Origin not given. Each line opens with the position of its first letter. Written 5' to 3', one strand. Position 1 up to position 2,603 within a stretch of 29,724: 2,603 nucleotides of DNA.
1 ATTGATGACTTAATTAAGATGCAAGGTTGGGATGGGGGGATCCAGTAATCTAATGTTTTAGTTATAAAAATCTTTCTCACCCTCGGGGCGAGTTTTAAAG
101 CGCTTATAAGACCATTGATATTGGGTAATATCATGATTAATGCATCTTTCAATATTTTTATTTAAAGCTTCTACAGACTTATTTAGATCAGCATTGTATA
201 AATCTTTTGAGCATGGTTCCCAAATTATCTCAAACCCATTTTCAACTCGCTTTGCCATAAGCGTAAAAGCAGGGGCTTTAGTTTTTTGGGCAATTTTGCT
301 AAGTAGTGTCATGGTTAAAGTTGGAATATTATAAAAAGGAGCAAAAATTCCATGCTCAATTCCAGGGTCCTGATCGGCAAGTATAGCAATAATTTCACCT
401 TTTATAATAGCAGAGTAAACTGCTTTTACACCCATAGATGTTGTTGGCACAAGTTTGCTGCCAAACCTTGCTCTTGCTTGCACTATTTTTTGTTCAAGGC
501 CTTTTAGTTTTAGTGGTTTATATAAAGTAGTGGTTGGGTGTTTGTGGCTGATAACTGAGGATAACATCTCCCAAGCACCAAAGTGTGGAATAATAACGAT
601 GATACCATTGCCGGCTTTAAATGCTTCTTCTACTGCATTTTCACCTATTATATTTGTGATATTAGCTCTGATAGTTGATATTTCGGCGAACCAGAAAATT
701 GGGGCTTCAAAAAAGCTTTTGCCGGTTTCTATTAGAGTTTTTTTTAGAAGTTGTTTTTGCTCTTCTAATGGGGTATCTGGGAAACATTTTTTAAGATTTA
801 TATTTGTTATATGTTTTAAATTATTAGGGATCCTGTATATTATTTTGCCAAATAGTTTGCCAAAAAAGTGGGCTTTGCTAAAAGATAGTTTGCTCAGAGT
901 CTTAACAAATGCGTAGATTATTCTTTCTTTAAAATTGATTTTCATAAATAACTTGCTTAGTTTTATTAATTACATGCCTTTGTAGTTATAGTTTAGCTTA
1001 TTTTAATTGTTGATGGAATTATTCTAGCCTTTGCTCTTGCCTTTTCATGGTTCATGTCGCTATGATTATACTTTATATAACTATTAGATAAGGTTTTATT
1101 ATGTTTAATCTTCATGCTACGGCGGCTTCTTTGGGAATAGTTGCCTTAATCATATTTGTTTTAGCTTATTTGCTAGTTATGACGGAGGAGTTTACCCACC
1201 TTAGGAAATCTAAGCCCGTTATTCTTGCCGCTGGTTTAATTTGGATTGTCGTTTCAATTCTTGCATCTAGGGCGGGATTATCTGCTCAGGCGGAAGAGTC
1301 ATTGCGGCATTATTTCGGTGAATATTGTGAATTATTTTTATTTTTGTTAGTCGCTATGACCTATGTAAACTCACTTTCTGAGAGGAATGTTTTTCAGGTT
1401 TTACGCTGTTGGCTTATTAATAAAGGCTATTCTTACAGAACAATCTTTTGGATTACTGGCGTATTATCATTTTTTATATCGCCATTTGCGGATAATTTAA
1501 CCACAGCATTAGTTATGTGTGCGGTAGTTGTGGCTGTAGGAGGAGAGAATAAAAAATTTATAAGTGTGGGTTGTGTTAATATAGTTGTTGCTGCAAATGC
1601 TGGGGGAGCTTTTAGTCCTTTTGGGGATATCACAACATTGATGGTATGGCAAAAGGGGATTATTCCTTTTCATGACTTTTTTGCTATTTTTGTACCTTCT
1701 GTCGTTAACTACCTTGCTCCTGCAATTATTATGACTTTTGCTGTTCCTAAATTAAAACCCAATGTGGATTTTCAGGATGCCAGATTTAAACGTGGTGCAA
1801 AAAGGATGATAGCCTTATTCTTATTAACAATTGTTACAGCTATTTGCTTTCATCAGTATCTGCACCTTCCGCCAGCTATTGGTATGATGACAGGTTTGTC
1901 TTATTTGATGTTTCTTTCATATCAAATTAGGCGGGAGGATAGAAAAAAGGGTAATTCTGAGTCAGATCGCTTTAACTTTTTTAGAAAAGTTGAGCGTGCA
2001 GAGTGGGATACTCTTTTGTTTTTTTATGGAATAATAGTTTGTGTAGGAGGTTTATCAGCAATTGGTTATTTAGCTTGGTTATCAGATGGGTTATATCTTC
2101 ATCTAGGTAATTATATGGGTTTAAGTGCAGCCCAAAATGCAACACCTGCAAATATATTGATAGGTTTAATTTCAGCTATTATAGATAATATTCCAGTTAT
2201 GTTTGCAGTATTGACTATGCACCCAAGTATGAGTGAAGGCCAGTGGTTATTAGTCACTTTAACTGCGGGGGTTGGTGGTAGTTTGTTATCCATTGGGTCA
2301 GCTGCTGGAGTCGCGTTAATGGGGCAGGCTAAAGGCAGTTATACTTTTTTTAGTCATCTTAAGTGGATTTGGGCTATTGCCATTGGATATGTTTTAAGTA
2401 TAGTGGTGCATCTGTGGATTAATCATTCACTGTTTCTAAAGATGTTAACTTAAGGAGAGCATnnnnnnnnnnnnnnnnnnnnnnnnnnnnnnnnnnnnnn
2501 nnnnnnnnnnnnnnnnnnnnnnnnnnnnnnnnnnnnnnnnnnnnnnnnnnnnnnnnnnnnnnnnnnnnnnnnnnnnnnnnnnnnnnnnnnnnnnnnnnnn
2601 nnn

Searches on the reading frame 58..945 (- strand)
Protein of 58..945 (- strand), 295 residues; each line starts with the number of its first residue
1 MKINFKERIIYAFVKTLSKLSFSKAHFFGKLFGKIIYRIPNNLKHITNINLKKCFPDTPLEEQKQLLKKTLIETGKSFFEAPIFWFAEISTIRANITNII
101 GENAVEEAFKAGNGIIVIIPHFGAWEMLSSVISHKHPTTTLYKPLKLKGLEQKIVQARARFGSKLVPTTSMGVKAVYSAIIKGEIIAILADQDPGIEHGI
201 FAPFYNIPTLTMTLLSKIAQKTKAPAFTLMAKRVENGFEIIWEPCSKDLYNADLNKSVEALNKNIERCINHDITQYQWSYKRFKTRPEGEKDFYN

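Call 26: search_protein_families(library=ncbifam, proteins=[window:58-945:-], max_evalue=0.00001)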
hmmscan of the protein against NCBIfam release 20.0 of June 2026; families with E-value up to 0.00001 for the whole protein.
window:58-945:- (295 aa): 17 families
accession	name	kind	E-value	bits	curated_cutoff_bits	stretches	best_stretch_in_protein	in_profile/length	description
NF006487.0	PRK08905.1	equivalog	8.1e-56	189.2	281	1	11-289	4-278/290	lysophospholipid acyltransferase family protein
NF004190.0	PRK05645.1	equivalog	2.1e-52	178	377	1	4-294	3-295/295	lysophospholipid acyltransferase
TIGR02207.1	lipid_A_htrB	subfamily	4.7e-48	164.1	297.8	1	14-294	22-303/303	LpxL/LpxP family Kdo(2)-lipid IV(A) lauroyl/palmitoleoyl acyltransferase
NF005399.0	PRK06946.1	subfamily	1.5e-43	149.1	343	1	5-294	5-294/294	lipid A biosynthesis lauroyl acyltransferase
NF006438.0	PRK08734.1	equivalog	2.4e-43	148.3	363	1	1-290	1-292/305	lauroyl acyltransferase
NF006432.0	PRK08706.1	equivalog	7.4e-43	146.8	384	1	9-294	3-289/289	lipid A biosynthesis lauroyl acyltransferase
NF004191.0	PRK05646.1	equivalog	1.4e-40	139.4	491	1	17-295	28-307/310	lipid A biosynthesis lauroyl acyltransferase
NF005340.0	PRK06860.1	subfamily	2.9e-38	131.8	398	1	16-294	30-308/309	lipid A biosynthesis lauroyl acyltransferase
NF006507.0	PRK08943.1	subfamily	8.4e-34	117.1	337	1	30-294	50-315/322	lipid A biosynthesis (KDO)2-(lauroyl)-lipid IVA acyltransferase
TIGR02208.1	lipid_A_msbB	equivalog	6.8e-33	114.3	336.05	1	28-294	38-305/305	lauroyl-Kdo(2)-lipid IV(A) myristoyltransferase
NF005952.0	PRK08025.1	equivalog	4e-31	108.3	517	1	17-294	29-305/306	kdo(2)-lipid IV(A) palmitoleoyltransferase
NF006437.0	PRK08733.1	equivalog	1.2e-28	100.2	540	1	17-295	31-306/306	LpxL/LpxP family Kdo(2)-lipid IV(A) lauroyl/palmitoleoyl acyltransferase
NF006270.0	PRK08419.1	equivalog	7.7e-26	91.1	248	1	7-286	7-291/298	lipid A biosynthesis lauroyl acyltransferase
NF004569.0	PRK05906.1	equivalog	7.5e-21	74.4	439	1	12-285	23-314/454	lipid A biosynthesis lauroyl acyltransferase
NF005120.0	PRK06553.1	equivalog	1.3e-16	60.9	273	1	9-284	26-307/308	lipid A biosynthesis lauroyl acyltransferase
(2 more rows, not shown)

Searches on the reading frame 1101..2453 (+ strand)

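Call 26: search_protein_families(library=ncbifam, proteins=[window:1101-2453:+], max_evalue=0.00001)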
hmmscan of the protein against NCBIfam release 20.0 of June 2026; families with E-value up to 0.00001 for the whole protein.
window:1101-2453:+ (450 aa): 2 families
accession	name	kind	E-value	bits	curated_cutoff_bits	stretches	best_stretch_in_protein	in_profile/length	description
NF038006.1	NhaD_1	equivalog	5.1e-164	546.1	80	1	34-430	1-405/405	sodium:proton antiporter NhaD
TIGR00775.1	NhaD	equivalog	1.5e-117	392.9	577.1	1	30-435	13-410/420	NhaD family Na+:H+ antiporter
